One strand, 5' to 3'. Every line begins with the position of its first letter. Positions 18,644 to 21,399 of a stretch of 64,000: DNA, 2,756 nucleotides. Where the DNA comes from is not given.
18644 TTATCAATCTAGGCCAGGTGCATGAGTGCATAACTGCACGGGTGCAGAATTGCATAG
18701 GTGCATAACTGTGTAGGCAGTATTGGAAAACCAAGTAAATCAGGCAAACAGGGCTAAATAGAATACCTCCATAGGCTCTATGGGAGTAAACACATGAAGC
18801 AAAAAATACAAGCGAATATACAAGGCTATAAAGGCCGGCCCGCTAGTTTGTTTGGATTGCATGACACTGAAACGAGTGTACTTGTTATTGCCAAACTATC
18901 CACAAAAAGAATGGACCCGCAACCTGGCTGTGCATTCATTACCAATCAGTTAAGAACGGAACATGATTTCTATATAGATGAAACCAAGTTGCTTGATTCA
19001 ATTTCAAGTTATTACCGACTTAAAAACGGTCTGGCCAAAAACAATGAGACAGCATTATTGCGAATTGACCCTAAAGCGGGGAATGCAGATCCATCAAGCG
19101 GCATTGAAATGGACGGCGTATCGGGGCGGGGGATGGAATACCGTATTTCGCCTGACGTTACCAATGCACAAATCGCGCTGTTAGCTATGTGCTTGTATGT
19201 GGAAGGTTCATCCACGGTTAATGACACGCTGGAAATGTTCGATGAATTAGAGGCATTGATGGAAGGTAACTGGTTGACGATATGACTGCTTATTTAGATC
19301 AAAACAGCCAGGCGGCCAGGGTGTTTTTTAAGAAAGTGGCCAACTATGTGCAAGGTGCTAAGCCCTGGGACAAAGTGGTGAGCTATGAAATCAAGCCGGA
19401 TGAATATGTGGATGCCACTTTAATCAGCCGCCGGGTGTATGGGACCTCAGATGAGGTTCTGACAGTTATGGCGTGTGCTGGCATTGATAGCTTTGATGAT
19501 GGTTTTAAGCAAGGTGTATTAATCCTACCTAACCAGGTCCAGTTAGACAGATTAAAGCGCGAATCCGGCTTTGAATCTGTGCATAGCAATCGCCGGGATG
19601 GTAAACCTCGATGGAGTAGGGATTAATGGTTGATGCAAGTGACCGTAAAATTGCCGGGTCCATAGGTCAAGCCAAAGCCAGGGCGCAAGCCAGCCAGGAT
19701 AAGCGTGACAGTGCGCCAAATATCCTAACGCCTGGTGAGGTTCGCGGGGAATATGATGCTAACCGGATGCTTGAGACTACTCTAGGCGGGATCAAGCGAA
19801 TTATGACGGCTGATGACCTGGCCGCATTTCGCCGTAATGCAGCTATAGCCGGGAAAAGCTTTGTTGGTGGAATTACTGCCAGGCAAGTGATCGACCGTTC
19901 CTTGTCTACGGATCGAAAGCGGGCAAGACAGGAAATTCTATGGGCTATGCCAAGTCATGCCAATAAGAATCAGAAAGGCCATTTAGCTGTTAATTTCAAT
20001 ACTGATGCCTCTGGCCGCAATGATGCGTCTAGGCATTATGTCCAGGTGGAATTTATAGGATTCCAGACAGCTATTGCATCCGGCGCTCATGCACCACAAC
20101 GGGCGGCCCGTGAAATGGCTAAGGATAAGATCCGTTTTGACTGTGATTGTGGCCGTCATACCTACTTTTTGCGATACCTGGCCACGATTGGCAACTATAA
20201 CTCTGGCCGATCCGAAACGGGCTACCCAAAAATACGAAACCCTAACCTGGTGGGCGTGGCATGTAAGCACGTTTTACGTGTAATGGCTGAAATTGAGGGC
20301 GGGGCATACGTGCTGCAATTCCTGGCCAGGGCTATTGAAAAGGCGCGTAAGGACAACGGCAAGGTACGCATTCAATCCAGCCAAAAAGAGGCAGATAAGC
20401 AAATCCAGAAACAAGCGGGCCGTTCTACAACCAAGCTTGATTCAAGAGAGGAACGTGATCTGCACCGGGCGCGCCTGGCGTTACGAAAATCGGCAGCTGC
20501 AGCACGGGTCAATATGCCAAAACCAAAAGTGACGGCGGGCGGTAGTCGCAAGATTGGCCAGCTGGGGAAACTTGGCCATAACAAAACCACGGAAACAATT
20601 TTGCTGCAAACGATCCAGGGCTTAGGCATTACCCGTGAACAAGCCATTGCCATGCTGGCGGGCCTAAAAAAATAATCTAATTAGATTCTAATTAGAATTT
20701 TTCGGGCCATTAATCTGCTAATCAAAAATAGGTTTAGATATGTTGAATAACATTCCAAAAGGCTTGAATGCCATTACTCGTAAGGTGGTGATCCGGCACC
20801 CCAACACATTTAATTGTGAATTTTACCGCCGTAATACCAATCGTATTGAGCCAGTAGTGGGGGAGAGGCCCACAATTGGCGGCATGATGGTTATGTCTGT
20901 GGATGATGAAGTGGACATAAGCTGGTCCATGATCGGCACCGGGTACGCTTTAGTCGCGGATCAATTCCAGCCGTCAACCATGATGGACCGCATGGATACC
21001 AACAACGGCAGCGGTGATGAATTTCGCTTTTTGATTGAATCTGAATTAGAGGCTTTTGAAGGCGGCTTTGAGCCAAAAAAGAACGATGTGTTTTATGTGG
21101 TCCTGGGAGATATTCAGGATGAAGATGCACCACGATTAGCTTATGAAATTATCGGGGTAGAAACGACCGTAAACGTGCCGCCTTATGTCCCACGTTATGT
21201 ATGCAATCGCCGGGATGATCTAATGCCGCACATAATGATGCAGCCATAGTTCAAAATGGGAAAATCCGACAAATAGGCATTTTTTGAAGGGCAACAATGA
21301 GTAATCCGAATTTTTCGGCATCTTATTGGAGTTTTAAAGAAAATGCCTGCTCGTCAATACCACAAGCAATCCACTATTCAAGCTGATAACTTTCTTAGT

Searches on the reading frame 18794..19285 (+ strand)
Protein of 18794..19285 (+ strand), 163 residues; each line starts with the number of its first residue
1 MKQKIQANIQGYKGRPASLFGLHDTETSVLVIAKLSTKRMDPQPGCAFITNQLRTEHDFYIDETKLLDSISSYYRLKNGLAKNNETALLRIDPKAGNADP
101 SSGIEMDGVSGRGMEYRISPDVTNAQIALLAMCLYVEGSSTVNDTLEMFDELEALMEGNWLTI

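Call 12: search_protein_families(library=pfam, proteins=[window:18794-19285:+], max_evalue=0.01)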
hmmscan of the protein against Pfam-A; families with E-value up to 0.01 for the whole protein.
window:18794-19285:+ (163 aa): 0 families

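Call 13: search_protein_families(library=phrogs, proteins=[window:18794-19285:+], max_evalue=0.01)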
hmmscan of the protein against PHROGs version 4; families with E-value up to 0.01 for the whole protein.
window:18794-19285:+ (163 aa): 1 family
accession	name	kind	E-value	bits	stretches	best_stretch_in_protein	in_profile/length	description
phrog_4179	-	unknown function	1.6e-31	110.6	1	2-146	4-149/169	-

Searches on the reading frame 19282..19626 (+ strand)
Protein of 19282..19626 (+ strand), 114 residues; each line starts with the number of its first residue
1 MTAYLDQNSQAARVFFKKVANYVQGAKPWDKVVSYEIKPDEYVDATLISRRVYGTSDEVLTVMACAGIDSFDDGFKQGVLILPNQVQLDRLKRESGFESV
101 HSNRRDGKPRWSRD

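Call 84: search_protein_families(library=phrogs, proteins=[window:19282-19626:+], max_evalue=0.001)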
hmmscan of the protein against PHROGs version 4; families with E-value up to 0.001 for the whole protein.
window:19282-19626:+ (114 aa): 1 family
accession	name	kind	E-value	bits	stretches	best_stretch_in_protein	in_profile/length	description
phrog_1269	-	tail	2.5e-23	82.4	1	8-102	2-96/99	baseplate wedge subunit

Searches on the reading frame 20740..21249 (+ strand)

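Call 84: search_protein_families(library=phrogs, proteins=[window:20740-21249:+], max_evalue=0.001)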
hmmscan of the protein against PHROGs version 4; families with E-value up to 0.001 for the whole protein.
window:20740-21249:+ (169 aa): 1 family
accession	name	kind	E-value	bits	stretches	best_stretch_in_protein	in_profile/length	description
phrog_4597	-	unknown function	4.5e-55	187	1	1-169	5-178/180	-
